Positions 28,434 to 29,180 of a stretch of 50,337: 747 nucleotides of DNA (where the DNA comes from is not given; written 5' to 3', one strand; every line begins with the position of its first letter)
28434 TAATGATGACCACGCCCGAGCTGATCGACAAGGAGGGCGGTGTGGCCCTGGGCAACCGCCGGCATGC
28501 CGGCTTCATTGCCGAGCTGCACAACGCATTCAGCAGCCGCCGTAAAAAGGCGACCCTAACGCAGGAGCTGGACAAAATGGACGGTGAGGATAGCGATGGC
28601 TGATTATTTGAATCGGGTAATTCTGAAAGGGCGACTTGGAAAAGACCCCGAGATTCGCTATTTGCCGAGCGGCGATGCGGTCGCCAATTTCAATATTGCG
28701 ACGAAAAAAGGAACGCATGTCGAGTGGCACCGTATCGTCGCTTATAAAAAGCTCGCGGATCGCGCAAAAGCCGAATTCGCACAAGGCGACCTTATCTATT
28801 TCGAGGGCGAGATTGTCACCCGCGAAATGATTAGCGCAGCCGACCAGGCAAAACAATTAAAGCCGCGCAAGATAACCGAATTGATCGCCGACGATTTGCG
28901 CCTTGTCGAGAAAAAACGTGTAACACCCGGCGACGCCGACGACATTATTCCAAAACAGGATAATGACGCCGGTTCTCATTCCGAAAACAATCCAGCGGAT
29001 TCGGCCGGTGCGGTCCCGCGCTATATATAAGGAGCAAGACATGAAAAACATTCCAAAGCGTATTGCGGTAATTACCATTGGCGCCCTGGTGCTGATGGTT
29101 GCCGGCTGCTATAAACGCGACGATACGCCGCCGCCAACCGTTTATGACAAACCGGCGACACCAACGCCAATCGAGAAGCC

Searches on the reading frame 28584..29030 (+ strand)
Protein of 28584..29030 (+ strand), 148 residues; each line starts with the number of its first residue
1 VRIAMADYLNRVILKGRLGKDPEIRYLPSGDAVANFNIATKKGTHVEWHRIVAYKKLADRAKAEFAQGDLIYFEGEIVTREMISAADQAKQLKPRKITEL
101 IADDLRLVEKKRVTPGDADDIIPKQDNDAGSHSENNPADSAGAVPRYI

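Call 53: search_protein_families(library=pfam, proteins=[window:28584-29030:+], max_evalue=0.01)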
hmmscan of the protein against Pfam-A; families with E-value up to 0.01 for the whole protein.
window:28584-29030:+ (148 aa): 1 family
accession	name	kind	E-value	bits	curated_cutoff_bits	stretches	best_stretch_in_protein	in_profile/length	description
PF00436.31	SSB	-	4.7e-21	75.2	26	1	9-106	1-102/104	Single-strand binding protein family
